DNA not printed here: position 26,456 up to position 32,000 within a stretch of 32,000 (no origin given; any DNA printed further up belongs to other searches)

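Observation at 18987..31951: Compact SNF2 helicase / m6A methylase / DUF1998 helicase-nuclease cluster: an archaeal DISARM class-1-like system with fused components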

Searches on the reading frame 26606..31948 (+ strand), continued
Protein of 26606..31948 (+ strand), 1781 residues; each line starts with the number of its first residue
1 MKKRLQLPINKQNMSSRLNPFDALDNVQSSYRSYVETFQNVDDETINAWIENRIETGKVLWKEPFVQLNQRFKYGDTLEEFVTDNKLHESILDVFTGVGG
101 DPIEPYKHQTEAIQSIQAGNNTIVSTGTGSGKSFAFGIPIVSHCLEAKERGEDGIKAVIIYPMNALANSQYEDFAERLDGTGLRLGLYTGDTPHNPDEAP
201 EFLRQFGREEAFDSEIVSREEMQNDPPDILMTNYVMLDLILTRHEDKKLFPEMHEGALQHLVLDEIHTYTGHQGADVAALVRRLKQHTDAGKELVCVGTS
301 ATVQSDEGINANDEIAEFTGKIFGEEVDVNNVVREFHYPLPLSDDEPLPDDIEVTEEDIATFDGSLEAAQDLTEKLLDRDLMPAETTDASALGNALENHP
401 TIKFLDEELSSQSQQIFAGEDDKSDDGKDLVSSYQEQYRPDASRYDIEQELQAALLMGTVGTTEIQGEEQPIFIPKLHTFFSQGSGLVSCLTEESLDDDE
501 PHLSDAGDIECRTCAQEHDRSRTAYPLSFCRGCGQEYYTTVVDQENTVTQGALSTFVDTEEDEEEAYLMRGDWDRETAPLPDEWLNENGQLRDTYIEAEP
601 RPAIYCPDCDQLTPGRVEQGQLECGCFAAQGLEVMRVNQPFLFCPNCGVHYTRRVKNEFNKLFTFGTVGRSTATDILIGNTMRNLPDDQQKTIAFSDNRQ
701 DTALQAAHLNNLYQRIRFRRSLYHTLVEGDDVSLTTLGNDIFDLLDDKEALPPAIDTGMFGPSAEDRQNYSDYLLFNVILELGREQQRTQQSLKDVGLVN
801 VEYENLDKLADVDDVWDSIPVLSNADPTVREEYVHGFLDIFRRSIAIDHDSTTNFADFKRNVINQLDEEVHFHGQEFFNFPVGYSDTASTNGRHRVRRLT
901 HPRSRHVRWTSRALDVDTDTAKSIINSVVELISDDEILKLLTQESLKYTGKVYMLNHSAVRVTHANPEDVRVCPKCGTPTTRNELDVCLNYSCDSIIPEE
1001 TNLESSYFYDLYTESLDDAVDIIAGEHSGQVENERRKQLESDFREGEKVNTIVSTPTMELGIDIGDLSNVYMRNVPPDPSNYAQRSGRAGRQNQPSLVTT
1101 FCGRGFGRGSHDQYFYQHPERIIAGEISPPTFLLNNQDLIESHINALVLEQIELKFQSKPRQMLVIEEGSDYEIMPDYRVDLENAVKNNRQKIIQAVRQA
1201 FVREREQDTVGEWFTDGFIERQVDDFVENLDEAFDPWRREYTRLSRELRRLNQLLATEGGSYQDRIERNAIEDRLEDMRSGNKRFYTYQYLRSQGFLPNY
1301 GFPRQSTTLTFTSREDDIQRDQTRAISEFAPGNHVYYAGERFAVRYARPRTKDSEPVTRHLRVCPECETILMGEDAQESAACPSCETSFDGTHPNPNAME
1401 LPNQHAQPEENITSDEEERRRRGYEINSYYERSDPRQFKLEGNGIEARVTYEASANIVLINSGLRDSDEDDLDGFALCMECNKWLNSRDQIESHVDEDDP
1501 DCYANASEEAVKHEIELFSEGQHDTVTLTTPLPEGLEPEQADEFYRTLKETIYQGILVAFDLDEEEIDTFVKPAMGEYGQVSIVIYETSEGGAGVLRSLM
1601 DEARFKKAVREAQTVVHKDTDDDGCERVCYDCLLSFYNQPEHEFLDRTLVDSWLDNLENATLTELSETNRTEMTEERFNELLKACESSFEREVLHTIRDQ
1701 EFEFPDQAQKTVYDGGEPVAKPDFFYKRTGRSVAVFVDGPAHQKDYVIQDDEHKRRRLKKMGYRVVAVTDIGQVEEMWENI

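Call 20: search_protein_families(library=ncbifam, proteins=[window:26645-31948:+], max_evalue=0.001)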
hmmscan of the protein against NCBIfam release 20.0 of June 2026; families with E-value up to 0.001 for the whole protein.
window:26645-31948:+ (1768 aa): 28 families (the best 25 are shown)
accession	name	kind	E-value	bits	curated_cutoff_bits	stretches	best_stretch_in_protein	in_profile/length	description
TIGR03817.1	DECH_helic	hypoth_equivalog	1.7e-34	119.2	874.1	2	91-293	36-207/742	helicase/secretion neighborhood putative DEAH-box helicase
NF041067.1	DpdJ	equivalog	9.3e-32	109.7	800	3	203-292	319-407/1482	protein DpdJ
TIGR04121.1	DEXH_lig_assoc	equivalog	6.6e-26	90.3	850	3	91-182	13-105/804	ligase-associated DNA damage response DEXH box helicase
NF010338.0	PRK13767.1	equivalog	7.1e-23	80.8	849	2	95-343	37-267/877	ATP-dependent helicase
NF053631.1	RNA_helic_CshA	equivalog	8.4e-16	57.9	646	2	1015-1088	268-340/434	degradosome RNA helicase CshA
NF002251.0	PRK01172.1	equivalog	2.2e-12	46.1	891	1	72-192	6-111/674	ATP-dependent DNA helicase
NF053636.1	DDHlcsCsdAPsy1082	equivalog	5.2e-12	45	890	1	70-156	6-89/512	DEAD/DEAH box helicase CsdA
NF007284.0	PRK09751.1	equivalog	1.4e-10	39.1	1496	1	1008-1079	349-419/1538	ATP-dependent helicase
NF008394.0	PRK11192.1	equivalog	8.3e-10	38.1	507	1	71-183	7-117/441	ATP-dependent RNA helicase SrmB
NF001308.0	PRK00254.1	equivalog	6.8e-09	34.5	1216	1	73-180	7-106/720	ATP-dependent DNA helicase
NF002340.1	PRK01297.1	equivalog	9.1e-09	34.6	564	1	1009-1088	274-352/372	ATP-dependent RNA helicase RhlB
TIGR00614.1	recQ_fam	subfamily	1.4e-08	34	219.8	1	1008-1088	250-329/470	RecQ family ATP-dependent DNA helicase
NF003419.0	PRK04837.1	equivalog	3.4e-08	32.6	588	1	1012-1081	284-352/424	ATP-dependent RNA helicase RhlB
NF007882.0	PRK10590.1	equivalog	3.5e-08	32.8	743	0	91-158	23-92/456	ATP-dependent RNA helicase RhlE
NF002654.0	PRK02362.1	equivalog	4.3e-08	31.9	887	1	91-180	23-105/739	ATP-dependent DNA helicase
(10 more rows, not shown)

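Call 28: find_related_loci(query=window:26645-31948:+, collection=genome_contigs, flank=10000)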
Query window:26645-31948:+ (1768 aa) in genome_contigs; peptide patterns used: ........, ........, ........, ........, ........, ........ (x = any residue, [..] = any of these).
229 stretches matched a pattern; 30 encode a relative of the query (tblastn E <= 1e-3); 27 distinct loci.
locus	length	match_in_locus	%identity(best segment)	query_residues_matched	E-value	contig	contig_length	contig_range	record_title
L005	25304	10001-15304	91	1-1768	0e+0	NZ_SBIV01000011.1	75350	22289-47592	Halorussus marinus strain LYG-36 Scaffold11_1, whole genome shotgun sequence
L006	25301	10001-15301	92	1-1768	0e+0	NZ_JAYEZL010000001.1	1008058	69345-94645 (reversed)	Halobacterium yunchengense strain YCN1 Scaffold1_1, whole genome shotgun sequence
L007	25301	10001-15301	91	1-1768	0e+0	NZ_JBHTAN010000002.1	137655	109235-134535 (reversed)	Natronoarchaeum sp. GCM10025321 strain FCH23 tig00000146_pilon, whole genome shotgun sequence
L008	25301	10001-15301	92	1-1768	0e+0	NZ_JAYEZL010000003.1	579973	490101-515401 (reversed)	Halobacterium yunchengense strain YCN1 Scaffold2_1, whole genome shotgun sequence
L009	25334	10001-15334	55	1-1764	0e+0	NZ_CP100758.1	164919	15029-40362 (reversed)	Natrinema gelatinilyticum strain BND6 plasmid unnamed2, complete sequence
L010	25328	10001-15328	56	3-1764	0e+0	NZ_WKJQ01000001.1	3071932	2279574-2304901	Haloferax marinum strain MBLA0078 contig00001, whole genome shotgun sequence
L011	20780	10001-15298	87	1-1768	0e+0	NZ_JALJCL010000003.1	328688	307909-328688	Halorientalis regularis strain TNN28 Scaffold3_1, whole genome shotgun sequence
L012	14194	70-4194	81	388-1768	0e+0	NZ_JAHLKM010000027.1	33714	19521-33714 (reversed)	Natronomonas aquatica strain F2-12 NODE_31_length_33714_cov_221.222969, whole genome shotgun sequence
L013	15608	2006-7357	41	5-1755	0e+0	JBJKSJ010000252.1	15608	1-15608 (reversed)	MAG: Ktedonobacterales bacterium isolate Bin_8 S1Ck127_59638_flag_0_multi_7.6888_len_15608, whole genome shotgun sequenc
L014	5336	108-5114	39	3-1759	0e+0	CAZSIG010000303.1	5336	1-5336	MAG TPA_asm: uncultured Anaerolineales bacterium isolate binchicken_co15_120 genome assembly, contig: NODE_15117_length_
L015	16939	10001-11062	26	55-1076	9e-13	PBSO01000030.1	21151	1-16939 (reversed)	MAG: Methanobacteriota archaeon isolate NP84 MHASMcontig_529707, whole genome shotgun sequence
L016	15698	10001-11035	26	70-1076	3e-12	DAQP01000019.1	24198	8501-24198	MAG TPA_asm: Euryarchaeota archaeon UBA438 UBA438_contig_15675, whole genome shotgun sequence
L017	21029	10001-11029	25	72-1076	2e-11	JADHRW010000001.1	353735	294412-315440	MAG: Candidatus Thalassarchaeum sp. isolate BS30m-G33 BS307-30m-C3, whole genome shotgun sequence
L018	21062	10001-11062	25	55-1076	6e-11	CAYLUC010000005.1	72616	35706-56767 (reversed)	MAG TPA_asm: uncultured Candidatus Poseidoniales archaeon isolate SRP077602_co3_39 genome assembly, contig: NODE_236_len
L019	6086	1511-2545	25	70-1076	8e-11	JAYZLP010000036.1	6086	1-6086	MAG: Thermoplasmatota archaeon isolate XB_MAG309 DB_MAG309_0036, whole genome shotgun sequence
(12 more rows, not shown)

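Call 37: list_cluster_members(proteins=[P0009, P0016, P0019, P0022, P0037, P0040, P0031, P0113, P0033, P0003])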
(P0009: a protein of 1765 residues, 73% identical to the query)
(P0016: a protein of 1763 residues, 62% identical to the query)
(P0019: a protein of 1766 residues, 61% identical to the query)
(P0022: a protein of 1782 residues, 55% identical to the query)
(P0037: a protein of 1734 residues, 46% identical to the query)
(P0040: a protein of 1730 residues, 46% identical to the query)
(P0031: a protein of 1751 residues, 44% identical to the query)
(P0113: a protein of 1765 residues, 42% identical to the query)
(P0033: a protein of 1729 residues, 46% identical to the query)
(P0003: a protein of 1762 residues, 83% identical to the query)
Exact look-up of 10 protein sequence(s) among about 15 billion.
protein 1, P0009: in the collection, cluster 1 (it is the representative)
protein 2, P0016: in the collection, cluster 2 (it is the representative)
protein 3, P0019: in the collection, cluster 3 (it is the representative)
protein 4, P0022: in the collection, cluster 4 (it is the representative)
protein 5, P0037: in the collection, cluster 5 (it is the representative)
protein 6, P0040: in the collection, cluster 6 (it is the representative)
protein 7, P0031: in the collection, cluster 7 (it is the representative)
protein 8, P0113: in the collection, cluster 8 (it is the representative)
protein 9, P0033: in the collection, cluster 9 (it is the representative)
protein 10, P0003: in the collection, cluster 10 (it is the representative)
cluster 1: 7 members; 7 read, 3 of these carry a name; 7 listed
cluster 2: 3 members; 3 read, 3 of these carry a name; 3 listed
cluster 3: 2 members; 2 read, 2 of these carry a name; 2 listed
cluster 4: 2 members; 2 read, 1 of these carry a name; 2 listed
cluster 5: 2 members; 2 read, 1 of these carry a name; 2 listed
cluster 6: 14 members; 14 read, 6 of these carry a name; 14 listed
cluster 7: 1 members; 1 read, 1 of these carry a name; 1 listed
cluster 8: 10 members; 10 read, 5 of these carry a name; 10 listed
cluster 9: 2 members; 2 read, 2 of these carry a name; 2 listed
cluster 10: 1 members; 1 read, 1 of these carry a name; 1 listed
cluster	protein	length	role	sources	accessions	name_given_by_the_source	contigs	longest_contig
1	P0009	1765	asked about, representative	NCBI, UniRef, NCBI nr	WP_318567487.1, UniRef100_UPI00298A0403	DEAD/DEAH box helicase [Salinigranum marinum] | DEAD/DEAH box helicase n=1 Tax=Salinigranum marinum TaxID=1515595 RepID=UPI00298A0403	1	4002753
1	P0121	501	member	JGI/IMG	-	hypothetical protein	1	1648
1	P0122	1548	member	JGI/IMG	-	ribosomal protein L37AE/L43A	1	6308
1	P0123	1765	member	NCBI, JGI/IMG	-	-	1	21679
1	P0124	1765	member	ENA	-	-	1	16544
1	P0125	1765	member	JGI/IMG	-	-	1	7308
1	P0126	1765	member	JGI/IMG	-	-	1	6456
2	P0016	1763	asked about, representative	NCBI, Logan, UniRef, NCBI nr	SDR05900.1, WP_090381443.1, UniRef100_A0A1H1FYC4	DEAD/DEAH box helicase [Natronobacterium texcoconense] | DEAD/DEAH box helicase n=1 Tax=Natronobacterium texcoconense TaxID=1095778 ...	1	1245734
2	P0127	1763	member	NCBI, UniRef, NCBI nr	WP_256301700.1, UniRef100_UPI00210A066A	DEAD/DEAH box helicase [Haloarchaeobius salinus] | DEAD/DEAH box helicase n=1 Tax=Haloarchaeobius salinus TaxID=1198298 RepID=UPI00210A066A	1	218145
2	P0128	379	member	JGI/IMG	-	hypothetical protein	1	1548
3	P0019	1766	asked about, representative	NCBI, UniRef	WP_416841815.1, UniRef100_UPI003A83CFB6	DEAD/DEAH box helicase [Haloferax sp. DFSO52] | DEAD/DEAH box helicase n=1 Tax=Haloferax sp. DFSO52 TaxID=3388505 RepID=UPI003A83CFB6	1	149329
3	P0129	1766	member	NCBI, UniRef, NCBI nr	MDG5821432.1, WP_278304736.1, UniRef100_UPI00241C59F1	DEAD/DEAH box helicase [Natronococcus sp. A-GB7] | DEAD/DEAH box helicase n=1 Tax=Natronococcus sp. A-GB7 TaxID=3037649 RepID=UPI00241C59F1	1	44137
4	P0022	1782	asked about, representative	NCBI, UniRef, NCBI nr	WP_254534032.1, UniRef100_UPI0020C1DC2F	DEAD/DEAH box helicase [Natrinema gelatinilyticum] | DEAD/DEAH box helicase n=1 Tax=Natrinema gelatinilyticum TaxID=2961571 RepID=UPI0020C1DC2F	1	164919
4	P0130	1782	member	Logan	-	-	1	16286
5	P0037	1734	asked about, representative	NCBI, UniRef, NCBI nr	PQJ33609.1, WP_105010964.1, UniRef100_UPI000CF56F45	hypothetical protein BSZ35_02445 [Salinibacter sp. 10B] | DEAD/DEAH box helicase n=1 Tax=Salinibacter sp. 10B TaxID=1923971 RepID=UPI000CF56F45 | DEAD/DEAH box helicase [Salinibacter sp. 10B]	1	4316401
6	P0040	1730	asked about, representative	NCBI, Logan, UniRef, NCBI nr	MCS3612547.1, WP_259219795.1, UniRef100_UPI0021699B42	DEAD/DEAH box helicase [Salinibacter ruber] | DEAD/DEAH box helicase n=1 Tax=Salinibacter ruber TaxID=146919 RepID=UPI0021699B42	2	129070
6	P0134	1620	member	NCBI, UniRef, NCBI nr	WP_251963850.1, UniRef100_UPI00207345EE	DEAD/DEAH box helicase [Salinibacter ruber] | DEAD/DEAH box helicase n=1 Tax=Salinibacter ruber TaxID=146919 RepID=UPI00207345EE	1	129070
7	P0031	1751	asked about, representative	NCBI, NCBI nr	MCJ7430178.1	DEAD/DEAH box helicase [Candidatus Bathyarchaeota archaeon]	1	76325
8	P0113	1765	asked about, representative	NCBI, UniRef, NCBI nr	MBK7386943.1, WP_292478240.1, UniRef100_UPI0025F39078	MAG: DEAD/DEAH box helicase [Methanothrix sp.] | DEAD/DEAH box helicase n=1 Tax=Methanothrix sp. TaxID=90426 RepID=UPI0025F39078 | DEAD/DEAH box helicase [Methanothrix sp.]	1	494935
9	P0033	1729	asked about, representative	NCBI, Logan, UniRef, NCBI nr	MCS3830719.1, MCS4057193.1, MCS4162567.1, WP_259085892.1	superfamily II DNA or RNA helicase/ribosomal protein S27AE/uncharacterized protein ... | DEAD/DEAH box helicase n=1 Tax=Salinibacter ruber TaxID=146919 RepID=UPI00216A90AF | DEAD/DEAH box helicase [Salinibacter ruber]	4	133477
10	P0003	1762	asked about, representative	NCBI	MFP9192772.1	DEAD/DEAH box helicase [Natrialbaceae archaeon A-CW1-1]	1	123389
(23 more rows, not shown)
